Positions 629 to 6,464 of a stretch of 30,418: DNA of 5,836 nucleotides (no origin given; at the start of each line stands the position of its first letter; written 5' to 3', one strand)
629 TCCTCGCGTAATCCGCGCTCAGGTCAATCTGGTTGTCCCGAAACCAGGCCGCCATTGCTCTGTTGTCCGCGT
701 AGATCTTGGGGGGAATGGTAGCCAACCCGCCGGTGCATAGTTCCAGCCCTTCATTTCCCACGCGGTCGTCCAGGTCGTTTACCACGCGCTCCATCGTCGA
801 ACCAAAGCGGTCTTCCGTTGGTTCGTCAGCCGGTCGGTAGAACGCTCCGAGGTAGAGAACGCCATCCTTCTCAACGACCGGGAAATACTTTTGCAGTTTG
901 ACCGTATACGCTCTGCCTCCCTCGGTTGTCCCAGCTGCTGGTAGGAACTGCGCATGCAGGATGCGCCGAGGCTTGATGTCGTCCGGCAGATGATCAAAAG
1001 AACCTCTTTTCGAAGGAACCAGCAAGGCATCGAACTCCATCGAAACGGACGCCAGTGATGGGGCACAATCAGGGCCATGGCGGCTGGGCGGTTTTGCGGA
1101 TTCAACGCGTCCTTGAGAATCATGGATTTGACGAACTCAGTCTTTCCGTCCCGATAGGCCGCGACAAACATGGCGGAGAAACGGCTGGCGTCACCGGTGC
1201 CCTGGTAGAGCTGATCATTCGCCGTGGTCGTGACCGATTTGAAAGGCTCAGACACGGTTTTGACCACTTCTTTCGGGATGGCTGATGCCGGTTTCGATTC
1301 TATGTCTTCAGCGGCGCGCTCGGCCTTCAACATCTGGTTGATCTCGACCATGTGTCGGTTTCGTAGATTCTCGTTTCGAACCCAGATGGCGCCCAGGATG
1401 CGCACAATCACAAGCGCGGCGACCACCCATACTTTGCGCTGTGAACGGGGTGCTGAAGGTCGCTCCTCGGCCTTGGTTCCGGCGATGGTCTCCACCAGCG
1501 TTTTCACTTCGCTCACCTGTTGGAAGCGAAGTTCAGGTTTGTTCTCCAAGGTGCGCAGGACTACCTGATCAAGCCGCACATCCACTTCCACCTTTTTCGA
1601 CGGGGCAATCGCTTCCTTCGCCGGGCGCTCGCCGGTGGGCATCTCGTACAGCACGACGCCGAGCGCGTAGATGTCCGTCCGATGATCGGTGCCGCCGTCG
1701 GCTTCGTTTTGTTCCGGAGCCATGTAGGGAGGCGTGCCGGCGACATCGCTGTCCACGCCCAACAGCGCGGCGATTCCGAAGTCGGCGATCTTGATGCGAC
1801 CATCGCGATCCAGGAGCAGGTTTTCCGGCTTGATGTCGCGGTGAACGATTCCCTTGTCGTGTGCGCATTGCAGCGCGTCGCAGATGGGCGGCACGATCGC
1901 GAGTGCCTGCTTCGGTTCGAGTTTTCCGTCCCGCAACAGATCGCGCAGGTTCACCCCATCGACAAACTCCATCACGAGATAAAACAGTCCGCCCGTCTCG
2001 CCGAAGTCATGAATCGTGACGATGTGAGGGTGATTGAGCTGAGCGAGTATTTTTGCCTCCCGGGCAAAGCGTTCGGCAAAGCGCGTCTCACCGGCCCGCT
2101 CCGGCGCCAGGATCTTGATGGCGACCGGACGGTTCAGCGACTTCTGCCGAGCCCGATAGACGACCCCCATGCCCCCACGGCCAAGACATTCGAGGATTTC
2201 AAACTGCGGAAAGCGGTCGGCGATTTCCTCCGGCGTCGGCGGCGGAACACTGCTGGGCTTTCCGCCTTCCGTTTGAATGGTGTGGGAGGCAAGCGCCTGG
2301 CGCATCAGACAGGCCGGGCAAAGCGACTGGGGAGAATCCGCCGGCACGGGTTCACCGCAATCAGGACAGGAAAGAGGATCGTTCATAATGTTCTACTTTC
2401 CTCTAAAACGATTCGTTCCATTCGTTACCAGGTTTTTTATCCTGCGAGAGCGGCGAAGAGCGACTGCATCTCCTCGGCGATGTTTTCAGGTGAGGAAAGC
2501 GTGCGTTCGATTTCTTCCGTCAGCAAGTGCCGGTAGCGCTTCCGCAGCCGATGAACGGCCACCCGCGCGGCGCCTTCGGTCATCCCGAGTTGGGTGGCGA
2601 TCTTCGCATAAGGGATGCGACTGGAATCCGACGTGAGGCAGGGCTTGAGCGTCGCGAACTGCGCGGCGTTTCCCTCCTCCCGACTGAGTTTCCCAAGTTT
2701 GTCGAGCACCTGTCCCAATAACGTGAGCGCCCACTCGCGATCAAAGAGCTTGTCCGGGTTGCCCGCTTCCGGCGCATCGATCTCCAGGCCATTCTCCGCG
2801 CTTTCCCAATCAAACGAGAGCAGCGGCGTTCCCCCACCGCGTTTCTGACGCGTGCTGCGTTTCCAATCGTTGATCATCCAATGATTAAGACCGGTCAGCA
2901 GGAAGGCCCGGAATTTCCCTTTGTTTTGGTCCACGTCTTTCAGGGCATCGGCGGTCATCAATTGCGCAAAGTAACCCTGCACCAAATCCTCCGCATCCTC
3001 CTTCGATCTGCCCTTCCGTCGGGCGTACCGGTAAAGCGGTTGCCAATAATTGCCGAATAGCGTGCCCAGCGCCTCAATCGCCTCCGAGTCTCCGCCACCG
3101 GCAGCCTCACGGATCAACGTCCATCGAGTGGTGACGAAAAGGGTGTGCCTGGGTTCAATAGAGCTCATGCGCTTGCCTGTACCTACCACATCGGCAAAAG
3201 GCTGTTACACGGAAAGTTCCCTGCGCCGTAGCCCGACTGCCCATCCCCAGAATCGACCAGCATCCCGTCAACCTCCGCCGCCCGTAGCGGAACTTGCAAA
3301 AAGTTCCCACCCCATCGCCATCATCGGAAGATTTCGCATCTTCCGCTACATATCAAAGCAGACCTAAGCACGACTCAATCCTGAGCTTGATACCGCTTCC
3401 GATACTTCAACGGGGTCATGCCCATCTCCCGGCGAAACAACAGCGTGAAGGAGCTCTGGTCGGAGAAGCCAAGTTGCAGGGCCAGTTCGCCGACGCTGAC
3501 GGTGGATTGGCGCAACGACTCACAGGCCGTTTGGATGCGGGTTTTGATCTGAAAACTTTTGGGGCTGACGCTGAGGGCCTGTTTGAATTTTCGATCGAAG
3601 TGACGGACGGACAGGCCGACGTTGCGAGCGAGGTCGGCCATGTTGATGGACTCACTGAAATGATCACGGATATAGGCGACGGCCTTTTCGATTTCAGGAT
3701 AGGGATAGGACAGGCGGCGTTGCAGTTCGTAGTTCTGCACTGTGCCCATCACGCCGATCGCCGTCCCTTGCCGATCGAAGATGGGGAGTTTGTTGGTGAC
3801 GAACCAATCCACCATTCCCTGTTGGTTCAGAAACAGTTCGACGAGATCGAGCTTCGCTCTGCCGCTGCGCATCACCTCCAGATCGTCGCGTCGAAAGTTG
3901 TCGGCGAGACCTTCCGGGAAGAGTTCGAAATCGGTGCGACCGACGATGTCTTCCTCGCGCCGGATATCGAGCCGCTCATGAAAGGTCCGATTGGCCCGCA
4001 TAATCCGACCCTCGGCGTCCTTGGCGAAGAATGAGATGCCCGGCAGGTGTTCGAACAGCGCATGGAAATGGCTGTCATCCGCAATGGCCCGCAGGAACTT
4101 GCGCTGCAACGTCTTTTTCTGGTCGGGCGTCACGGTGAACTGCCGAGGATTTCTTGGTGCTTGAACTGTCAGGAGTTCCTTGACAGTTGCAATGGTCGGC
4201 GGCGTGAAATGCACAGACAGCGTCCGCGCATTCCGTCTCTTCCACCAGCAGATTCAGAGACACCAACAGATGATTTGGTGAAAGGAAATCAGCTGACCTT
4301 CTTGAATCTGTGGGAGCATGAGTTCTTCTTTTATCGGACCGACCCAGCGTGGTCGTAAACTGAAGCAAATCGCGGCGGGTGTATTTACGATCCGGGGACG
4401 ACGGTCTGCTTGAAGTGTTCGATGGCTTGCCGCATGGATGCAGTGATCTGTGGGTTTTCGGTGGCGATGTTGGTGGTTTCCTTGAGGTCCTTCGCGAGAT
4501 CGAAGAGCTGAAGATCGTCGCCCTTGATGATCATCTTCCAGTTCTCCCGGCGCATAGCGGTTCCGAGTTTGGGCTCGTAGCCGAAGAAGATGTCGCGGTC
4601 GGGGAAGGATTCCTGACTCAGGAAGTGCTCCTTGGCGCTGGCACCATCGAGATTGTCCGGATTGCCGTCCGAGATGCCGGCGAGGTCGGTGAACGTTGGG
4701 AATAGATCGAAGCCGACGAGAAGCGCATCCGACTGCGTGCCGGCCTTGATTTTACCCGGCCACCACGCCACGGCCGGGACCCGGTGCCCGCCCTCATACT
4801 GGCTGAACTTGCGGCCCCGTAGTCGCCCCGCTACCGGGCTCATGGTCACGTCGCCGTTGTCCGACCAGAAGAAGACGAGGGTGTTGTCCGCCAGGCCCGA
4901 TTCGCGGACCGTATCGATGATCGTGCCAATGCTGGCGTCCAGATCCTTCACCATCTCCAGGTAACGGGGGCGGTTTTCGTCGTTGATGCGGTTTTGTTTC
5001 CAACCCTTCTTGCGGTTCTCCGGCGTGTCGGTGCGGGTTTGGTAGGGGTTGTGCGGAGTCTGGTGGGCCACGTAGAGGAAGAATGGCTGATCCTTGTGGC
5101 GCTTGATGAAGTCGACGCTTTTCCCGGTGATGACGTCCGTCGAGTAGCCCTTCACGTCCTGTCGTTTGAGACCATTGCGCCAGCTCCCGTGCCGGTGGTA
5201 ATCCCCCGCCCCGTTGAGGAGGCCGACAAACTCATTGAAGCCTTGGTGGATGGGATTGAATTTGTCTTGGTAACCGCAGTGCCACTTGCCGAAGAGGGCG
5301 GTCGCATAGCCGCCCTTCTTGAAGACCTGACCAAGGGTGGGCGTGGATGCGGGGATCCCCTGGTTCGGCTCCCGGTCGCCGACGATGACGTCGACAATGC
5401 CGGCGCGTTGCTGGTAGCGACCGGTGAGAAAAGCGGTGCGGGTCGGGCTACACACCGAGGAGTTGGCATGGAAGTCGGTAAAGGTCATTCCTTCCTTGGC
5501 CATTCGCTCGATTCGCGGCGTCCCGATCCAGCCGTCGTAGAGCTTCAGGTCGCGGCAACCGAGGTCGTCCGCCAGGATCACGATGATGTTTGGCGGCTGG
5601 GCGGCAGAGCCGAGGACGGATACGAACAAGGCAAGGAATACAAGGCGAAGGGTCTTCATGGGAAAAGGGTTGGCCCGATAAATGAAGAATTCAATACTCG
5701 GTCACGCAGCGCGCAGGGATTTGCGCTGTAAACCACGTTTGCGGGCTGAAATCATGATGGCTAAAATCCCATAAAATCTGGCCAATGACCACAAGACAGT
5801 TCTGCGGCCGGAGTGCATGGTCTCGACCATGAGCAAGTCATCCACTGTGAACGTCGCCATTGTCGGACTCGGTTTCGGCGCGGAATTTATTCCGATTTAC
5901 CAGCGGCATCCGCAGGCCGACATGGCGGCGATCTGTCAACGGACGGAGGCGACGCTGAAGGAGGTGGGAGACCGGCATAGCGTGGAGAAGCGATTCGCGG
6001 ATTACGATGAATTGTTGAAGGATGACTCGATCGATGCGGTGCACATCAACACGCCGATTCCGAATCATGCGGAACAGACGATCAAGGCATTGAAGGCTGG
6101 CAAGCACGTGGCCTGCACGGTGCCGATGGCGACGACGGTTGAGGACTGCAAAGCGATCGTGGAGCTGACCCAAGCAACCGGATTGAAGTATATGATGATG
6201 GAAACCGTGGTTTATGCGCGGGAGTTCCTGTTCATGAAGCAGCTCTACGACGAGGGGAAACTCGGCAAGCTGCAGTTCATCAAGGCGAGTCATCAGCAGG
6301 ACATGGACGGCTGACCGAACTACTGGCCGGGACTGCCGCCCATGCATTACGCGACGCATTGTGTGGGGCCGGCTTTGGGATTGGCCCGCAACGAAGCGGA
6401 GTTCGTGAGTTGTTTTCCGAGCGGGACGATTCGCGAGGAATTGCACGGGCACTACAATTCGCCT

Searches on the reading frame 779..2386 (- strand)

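Call 89: search_protein_families(library=pfam, proteins=[window:779-2386:-])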
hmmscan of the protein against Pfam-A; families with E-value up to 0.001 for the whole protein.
window:779-2386:- (535 aa): 5 families
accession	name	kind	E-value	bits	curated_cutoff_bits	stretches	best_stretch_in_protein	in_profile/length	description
PF00069.31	Pkinase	-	4.3e-56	190.7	31.7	1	63-320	2-262/263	Protein kinase domain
PF07714.23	PK_Tyr_Ser-Thr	-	1.4e-35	123.3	23.1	1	63-311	2-250/258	Protein tyrosine and serine/threonine kinase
PF03109.22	ABC1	-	7.4e-09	35.5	22.9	1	100-207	113-215/244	ABC1 atypical kinase-like domain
PF01636.29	APH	-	1.1e-06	29.1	23.2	0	175-204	165-195/239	Phosphotransferase enzyme family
PF14531.12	Kinase-like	-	0.00032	20.5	25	1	176-258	162-253/289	Kinase-like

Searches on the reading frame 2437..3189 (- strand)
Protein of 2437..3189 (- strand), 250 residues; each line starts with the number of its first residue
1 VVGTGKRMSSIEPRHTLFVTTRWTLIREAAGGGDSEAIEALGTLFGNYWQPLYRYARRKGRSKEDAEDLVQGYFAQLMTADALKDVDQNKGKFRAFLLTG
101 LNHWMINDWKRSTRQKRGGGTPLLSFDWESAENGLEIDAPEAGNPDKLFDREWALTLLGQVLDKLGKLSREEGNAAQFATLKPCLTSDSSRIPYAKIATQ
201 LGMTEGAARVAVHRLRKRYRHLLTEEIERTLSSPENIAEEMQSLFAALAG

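Call 89: search_protein_families(library=pfam, proteins=[window:2437-3189:-])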
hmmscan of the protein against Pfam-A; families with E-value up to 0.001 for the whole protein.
window:2437-3189:- (250 aa): 2 families
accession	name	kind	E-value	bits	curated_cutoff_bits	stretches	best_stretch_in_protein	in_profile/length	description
PF04542.20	Sigma70_r2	-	4e-09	36.6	24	1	47-114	4-70/71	Sigma-70 region 2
PF07638.17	Sigma70_ECF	-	3.3e-07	30.8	21.1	1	33-160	14-135/185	ECF sigma factor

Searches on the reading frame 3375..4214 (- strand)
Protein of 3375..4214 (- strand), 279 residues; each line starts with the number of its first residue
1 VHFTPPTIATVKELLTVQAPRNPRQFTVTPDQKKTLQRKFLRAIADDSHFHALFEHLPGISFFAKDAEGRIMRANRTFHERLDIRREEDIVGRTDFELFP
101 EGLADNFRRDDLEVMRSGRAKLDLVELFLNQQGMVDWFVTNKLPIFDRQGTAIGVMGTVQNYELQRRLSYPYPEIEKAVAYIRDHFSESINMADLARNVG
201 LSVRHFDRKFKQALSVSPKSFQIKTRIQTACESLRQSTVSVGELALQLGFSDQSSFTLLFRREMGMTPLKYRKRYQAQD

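Call 89: search_protein_families(library=pfam, proteins=[window:3375-4214:-])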
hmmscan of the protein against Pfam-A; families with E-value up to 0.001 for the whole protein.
window:3375-4214:- (279 aa): 4 families
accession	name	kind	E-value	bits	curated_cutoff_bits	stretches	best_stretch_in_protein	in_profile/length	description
PF00165.29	HTH_AraC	-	4.2e-22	78.2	26.6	2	182-221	1-40/42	Bacterial regulatory helix-turn-helix proteins, AraC family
PF12833.13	HTH_18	-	9.7e-21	74.3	33.6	1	195-274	1-80/80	Helix-turn-helix domain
PF08448.16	PAS_4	-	1.6e-14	54.5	23.1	1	55-160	2-103/110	PAS fold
PF00989.32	PAS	-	1.7e-07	31.7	22.6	1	49-160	2-111/113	PAS fold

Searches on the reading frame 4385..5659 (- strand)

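Call 89: search_protein_families(library=pfam, proteins=[window:4385-5659:-])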
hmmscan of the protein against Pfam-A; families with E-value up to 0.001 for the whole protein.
window:4385-5659:- (424 aa): 4 families
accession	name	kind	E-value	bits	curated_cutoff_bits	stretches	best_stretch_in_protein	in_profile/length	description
PF00884.28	Sulfatase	-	1.4e-64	218.8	25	1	23-329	1-301/301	Sulfatase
PF16347.10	SGSH_C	-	6.2e-11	43.1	29.3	1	287-416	11-151/154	N-sulphoglucosamine sulphohydrolase, C-terminal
PF01663.27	Phosphodiest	-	3.6e-07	30.5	23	0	230-274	181-225/342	Type I phosphodiesterase / nucleotide pyrophosphatase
PF14707.11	Sulfatase_C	-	0.0002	22.3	30.9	0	384-423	57-99/127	C-terminal region of aryl-sulfatase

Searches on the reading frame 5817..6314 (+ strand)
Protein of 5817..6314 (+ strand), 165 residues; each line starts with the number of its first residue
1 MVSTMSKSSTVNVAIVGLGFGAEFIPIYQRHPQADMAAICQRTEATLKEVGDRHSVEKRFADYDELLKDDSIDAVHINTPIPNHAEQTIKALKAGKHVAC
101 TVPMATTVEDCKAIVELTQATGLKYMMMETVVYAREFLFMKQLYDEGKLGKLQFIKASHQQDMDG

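Call 89: search_protein_families(library=pfam, proteins=[window:5817-6314:+])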
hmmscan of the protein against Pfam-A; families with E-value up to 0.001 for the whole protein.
window:5817-6314:+ (165 aa): 1 family
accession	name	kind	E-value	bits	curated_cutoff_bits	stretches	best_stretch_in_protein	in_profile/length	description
PF01408.29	GFO_IDH_MocA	-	8.8e-25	88.2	24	1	11-127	1-118/120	Oxidoreductase family, NAD-binding Rossmann fold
